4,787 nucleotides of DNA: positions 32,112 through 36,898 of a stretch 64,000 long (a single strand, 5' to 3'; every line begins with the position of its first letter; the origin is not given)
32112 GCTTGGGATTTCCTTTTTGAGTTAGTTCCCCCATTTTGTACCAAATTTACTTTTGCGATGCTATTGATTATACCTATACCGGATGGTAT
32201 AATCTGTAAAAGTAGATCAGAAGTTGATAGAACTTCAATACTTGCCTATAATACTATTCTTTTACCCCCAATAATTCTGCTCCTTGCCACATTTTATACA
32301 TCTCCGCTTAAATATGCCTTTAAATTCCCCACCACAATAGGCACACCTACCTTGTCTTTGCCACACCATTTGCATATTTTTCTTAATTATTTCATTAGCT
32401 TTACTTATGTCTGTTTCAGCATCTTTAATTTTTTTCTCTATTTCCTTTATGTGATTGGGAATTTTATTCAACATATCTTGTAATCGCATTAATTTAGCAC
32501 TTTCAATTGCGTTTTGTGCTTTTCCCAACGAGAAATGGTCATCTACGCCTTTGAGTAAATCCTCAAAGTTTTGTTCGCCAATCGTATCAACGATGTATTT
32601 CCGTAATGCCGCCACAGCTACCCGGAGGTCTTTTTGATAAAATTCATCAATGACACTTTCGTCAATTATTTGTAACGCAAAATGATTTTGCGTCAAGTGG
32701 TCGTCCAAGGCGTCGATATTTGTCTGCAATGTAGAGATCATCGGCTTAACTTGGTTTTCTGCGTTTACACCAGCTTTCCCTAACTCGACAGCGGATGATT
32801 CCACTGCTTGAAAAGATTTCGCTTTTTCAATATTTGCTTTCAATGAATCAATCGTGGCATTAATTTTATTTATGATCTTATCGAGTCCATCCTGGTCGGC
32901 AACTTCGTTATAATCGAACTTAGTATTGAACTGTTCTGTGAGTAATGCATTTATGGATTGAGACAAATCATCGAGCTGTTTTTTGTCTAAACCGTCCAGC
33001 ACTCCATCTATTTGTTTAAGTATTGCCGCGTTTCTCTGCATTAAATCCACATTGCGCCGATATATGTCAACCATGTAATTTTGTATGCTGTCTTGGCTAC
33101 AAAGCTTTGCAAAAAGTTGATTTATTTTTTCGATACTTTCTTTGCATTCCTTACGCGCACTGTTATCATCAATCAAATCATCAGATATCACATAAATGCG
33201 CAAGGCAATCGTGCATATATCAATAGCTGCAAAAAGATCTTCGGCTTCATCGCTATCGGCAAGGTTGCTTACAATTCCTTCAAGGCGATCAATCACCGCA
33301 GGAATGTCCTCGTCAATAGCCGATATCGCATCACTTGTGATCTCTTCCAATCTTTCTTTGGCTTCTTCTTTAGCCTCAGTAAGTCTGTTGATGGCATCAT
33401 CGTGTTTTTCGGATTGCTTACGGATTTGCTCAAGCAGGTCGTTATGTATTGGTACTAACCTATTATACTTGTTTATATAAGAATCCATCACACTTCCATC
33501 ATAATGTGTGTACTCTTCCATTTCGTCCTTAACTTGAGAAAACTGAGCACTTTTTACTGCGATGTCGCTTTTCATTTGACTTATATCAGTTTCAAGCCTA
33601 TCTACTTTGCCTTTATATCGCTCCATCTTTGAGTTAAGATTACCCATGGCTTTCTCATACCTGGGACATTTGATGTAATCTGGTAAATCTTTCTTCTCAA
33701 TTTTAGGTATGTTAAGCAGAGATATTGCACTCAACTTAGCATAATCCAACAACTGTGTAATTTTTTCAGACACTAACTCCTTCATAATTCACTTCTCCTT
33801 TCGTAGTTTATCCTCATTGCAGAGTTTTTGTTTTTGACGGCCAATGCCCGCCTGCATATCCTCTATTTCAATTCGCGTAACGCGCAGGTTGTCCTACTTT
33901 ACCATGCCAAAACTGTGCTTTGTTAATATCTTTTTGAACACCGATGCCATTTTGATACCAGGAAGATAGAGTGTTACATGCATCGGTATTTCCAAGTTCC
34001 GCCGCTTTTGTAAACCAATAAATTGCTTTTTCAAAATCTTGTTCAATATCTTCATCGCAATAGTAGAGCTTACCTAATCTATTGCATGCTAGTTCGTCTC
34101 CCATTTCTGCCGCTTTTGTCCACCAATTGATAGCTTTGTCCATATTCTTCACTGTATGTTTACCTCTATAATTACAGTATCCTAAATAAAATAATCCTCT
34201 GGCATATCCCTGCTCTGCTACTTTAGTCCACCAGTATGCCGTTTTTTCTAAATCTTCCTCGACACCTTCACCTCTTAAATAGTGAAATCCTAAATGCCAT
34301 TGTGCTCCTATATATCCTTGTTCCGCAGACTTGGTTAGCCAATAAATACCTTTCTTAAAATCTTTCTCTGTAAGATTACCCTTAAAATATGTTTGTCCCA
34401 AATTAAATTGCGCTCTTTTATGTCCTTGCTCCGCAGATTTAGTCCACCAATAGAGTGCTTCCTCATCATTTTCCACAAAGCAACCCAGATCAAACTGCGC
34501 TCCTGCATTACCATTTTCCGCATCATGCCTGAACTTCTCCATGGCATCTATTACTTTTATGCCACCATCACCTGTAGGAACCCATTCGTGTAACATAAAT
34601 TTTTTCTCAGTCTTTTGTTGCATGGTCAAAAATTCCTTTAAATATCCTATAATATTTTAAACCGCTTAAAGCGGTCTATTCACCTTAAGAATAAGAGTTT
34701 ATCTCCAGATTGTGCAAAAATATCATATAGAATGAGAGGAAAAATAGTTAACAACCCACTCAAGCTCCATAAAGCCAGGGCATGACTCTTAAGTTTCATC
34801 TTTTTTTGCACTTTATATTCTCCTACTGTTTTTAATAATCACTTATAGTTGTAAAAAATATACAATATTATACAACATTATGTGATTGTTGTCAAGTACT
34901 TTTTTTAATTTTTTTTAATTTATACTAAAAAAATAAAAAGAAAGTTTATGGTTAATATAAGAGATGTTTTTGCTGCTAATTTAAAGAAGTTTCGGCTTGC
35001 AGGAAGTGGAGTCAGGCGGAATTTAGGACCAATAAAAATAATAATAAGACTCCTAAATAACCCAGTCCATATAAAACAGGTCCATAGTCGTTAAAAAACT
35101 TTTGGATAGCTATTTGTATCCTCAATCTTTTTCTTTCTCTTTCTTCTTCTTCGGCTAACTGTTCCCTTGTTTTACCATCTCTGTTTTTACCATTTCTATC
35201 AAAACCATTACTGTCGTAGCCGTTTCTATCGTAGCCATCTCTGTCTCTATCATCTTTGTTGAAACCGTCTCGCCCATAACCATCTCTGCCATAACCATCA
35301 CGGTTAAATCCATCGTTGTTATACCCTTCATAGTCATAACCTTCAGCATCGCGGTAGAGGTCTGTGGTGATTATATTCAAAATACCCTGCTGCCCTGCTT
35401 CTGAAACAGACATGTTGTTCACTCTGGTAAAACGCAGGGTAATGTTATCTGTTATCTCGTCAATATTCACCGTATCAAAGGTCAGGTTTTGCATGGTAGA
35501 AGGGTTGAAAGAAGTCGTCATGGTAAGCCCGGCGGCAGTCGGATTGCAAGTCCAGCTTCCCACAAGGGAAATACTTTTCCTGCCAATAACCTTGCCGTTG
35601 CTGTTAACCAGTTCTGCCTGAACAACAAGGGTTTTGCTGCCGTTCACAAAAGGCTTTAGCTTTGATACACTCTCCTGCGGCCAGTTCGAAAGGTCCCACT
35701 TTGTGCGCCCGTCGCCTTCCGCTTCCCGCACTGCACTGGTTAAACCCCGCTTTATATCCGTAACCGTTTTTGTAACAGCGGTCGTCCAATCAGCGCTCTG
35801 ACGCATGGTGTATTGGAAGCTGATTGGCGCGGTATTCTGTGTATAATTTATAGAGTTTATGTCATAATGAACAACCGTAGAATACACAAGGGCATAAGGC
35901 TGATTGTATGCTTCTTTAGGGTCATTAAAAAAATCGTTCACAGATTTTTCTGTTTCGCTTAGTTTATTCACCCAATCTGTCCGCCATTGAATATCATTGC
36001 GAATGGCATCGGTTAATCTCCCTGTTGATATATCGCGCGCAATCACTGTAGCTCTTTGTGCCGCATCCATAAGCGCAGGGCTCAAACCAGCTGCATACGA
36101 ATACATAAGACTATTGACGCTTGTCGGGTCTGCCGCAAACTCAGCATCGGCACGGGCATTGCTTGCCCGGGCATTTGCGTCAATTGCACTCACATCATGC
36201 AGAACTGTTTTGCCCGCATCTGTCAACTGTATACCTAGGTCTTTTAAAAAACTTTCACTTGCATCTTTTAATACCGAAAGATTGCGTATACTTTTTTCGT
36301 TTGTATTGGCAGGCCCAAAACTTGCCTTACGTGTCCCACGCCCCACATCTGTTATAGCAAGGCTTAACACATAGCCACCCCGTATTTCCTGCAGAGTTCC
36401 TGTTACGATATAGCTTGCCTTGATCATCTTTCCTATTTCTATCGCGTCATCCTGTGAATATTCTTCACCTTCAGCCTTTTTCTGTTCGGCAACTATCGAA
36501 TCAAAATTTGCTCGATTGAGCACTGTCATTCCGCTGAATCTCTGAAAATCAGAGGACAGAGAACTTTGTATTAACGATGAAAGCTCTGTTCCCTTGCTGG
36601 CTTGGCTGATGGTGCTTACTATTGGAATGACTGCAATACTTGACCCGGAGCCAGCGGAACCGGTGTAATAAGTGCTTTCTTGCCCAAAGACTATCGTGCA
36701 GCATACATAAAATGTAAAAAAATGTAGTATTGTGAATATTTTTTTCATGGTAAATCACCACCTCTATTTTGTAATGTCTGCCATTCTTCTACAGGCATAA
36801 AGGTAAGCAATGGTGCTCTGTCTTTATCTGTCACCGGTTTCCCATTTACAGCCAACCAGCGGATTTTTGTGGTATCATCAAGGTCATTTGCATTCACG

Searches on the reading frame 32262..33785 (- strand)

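Call 92: search_protein_families(library=pfam, proteins=[window:32262-33785:-], max_evalue=0.01)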
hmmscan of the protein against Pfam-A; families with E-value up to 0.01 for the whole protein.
window:32262-33785:- (507 aa): 2 families
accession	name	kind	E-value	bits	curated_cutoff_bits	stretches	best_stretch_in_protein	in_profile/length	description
PF02901.20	PFL-like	-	1.8e-05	24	24.3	1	131-331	25-205/647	Pyruvate formate lyase-like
PF04513.17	Baculo_PEP_C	-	0.00025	21.5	38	0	247-318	24-86/140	Baculovirus polyhedron envelope protein, PEP, C terminus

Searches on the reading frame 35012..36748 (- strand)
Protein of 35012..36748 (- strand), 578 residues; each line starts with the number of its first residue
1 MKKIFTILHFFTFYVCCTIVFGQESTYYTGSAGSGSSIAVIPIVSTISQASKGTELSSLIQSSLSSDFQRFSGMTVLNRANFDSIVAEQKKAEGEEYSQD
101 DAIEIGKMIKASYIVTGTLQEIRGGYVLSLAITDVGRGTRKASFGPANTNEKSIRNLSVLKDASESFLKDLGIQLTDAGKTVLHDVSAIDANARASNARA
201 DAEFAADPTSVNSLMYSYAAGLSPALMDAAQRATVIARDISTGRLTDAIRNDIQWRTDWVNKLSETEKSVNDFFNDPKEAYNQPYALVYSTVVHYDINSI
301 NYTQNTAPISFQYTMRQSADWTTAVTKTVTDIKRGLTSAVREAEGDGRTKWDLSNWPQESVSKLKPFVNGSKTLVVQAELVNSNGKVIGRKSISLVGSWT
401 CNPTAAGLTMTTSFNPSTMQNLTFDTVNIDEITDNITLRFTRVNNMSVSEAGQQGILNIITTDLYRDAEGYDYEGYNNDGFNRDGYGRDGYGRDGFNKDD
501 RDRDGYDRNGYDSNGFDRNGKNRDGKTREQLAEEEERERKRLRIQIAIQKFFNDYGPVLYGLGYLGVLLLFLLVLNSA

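Call 92: search_protein_families(library=pfam, proteins=[window:35012-36748:-], max_evalue=0.01)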
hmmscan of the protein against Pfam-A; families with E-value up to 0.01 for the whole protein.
window:35012-36748:- (578 aa): 2 families
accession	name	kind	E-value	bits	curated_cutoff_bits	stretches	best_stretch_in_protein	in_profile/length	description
PF17680.6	FlgO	-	2.4e-05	24.6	22.6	1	37-133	19-110/130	FlgO protein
PF13036.11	LpoB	-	0.0026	18.1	22.3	0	60-123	54-114/147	Peptidoglycan-synthase activator LpoB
